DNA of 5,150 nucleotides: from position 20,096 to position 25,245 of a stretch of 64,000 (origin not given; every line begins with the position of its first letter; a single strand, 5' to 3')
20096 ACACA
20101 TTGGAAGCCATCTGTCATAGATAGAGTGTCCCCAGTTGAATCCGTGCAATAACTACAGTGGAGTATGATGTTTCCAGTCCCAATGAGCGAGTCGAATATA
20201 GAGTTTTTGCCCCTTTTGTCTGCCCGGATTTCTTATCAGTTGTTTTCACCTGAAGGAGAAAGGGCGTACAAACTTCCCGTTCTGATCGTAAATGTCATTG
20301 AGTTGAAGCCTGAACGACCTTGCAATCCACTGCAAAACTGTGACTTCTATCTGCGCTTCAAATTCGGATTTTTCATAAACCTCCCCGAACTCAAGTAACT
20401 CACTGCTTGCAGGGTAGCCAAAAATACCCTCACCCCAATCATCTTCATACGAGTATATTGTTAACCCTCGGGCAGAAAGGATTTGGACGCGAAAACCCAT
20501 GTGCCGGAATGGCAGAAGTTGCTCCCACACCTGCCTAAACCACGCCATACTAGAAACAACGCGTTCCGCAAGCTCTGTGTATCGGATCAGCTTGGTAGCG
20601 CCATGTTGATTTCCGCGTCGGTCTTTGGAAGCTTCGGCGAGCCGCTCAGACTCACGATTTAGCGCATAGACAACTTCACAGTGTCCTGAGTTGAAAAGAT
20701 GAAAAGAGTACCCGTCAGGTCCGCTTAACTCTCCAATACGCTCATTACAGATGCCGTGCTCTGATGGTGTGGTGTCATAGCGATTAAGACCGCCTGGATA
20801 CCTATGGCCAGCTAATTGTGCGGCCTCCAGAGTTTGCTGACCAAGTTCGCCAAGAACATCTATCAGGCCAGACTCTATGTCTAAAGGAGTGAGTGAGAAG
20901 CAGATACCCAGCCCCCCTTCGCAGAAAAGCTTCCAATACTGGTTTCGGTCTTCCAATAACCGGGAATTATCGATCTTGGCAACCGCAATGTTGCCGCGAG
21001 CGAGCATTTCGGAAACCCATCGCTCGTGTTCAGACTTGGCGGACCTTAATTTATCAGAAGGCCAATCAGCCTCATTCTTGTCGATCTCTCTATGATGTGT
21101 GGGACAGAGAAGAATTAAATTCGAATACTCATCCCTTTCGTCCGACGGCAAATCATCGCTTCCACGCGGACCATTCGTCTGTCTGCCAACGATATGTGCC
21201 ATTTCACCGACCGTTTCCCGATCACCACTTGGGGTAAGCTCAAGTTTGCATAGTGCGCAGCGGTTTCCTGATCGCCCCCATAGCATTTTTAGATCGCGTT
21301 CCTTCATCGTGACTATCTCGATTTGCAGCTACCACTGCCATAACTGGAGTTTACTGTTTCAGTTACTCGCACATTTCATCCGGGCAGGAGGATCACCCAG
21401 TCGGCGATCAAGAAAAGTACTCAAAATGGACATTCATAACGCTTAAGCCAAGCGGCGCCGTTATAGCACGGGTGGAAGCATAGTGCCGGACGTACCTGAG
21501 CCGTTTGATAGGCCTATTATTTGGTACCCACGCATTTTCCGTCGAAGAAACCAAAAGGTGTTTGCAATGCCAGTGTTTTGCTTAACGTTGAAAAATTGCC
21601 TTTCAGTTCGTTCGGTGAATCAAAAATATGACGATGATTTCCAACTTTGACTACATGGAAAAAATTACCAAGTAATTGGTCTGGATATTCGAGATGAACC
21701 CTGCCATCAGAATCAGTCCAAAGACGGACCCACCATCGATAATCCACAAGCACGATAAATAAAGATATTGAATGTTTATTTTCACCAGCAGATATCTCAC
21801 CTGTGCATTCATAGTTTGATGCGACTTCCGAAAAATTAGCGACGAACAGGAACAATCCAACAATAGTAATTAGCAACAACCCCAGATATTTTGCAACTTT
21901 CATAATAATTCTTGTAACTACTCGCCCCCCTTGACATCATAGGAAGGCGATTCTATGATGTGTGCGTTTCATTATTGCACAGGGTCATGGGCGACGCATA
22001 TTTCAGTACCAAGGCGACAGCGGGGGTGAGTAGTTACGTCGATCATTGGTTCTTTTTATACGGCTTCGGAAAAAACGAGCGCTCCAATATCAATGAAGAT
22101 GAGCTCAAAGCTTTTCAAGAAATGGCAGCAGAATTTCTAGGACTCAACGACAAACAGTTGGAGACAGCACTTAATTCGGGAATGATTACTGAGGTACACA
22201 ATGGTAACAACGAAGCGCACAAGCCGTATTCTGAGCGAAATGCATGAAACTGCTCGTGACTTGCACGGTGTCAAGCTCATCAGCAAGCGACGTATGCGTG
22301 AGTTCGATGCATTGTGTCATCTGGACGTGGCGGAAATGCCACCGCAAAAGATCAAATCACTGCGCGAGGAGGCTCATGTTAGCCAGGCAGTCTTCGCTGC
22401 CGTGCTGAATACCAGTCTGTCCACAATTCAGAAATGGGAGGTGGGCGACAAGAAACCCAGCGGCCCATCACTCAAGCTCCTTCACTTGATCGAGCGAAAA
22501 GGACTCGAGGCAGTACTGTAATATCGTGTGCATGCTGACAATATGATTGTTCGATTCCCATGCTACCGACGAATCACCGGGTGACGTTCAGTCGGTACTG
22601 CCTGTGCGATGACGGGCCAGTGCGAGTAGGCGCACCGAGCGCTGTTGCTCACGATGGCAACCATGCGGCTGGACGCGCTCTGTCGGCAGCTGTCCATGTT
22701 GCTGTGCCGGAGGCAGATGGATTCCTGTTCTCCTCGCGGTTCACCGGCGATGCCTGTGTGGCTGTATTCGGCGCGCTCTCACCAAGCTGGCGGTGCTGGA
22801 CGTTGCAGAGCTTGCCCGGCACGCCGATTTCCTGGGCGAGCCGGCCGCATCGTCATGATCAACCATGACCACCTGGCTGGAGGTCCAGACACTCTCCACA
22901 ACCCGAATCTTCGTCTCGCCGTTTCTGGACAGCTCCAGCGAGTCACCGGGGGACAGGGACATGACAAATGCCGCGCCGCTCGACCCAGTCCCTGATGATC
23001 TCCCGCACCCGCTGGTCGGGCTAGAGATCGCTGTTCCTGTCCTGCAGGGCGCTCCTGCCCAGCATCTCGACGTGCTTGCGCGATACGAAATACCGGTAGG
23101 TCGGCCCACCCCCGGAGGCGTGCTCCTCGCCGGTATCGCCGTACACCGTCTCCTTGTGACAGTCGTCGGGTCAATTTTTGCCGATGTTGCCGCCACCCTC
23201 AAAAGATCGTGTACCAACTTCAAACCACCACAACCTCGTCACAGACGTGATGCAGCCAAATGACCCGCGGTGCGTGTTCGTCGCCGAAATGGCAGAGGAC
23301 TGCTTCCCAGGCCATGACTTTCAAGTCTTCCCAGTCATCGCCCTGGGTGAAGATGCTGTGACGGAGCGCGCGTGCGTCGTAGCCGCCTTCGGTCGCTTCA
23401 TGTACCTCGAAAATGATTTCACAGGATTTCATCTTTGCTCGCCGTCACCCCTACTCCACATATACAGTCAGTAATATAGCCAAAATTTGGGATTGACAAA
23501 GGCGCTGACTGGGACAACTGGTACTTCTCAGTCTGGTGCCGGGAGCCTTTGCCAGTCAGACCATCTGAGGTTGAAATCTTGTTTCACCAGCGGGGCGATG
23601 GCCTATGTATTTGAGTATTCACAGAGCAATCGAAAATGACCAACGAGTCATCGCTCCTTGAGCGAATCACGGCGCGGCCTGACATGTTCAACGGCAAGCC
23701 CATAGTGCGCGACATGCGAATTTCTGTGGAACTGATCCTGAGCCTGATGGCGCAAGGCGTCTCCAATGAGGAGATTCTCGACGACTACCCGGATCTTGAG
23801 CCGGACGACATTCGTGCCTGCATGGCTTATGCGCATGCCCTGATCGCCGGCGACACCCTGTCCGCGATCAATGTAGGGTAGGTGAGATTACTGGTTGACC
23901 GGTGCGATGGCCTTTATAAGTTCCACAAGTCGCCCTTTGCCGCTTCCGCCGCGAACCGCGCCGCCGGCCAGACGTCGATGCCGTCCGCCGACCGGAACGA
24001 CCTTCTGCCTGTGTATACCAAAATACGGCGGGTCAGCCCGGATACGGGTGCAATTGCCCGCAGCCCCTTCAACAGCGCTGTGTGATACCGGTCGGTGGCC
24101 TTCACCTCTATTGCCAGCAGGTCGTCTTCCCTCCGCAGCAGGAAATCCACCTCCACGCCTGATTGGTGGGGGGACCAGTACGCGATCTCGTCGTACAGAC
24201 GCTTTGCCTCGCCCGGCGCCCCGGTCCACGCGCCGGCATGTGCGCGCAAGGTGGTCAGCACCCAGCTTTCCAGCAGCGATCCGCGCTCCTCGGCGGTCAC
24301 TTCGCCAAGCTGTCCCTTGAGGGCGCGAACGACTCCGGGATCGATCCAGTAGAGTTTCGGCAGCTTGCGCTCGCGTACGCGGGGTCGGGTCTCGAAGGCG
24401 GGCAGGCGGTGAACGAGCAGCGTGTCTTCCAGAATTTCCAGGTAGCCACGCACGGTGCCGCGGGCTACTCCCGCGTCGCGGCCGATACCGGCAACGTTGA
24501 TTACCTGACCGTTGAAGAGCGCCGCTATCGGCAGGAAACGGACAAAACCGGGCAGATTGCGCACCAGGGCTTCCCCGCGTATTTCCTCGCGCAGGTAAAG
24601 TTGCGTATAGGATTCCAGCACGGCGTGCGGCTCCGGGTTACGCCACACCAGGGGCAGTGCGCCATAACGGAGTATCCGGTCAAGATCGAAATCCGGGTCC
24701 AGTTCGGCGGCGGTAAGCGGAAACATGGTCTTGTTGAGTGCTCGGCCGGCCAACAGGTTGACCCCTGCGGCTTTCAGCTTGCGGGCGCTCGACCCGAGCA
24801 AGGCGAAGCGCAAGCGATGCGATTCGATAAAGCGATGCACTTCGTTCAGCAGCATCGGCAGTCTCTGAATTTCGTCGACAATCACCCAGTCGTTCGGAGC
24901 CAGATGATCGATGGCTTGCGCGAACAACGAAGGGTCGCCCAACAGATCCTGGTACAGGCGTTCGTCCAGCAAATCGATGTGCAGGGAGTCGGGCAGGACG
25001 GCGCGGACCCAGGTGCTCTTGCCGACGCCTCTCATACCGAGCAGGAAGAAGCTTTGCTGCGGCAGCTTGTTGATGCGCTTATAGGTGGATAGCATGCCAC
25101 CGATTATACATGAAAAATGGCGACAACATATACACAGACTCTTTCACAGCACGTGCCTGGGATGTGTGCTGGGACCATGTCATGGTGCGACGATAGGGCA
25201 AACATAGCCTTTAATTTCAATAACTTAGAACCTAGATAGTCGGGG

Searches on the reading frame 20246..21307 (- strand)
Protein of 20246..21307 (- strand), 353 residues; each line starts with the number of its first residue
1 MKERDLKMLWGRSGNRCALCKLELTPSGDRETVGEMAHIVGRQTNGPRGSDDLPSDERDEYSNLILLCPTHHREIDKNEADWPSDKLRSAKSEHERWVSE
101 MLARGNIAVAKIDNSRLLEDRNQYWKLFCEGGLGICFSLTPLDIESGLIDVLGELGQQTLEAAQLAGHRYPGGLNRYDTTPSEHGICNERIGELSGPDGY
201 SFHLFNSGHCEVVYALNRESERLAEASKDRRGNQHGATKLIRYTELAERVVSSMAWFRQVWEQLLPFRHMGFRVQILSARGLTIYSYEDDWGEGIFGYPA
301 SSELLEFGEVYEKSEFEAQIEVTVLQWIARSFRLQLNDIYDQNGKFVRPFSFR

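Call 44: search_protein_families(library=pfam, proteins=[window:20246-21307:-], max_evalue=0.001)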
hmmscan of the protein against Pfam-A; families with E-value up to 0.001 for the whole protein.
window:20246-21307:- (353 aa): 1 family
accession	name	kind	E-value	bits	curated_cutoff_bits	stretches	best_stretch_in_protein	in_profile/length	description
PF13391.12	HNH_2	-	5.2e-06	26.6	21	1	17-77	1-60/66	HNH endonuclease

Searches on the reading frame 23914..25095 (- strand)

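Call 44: search_protein_families(library=pfam, proteins=[window:23914-25095:-], max_evalue=0.001)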
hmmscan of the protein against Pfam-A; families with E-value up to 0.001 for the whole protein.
window:23914-25095:- (393 aa): 2 families
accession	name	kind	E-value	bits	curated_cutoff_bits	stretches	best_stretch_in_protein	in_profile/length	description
PF13635.12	DUF4143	-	7.7e-27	94.4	28.1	1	171-333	3-159/160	Domain of unknown function (DUF4143)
PF13173.12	AAA_14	-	3.1e-18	66.5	27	1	15-131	4-127/129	AAA domain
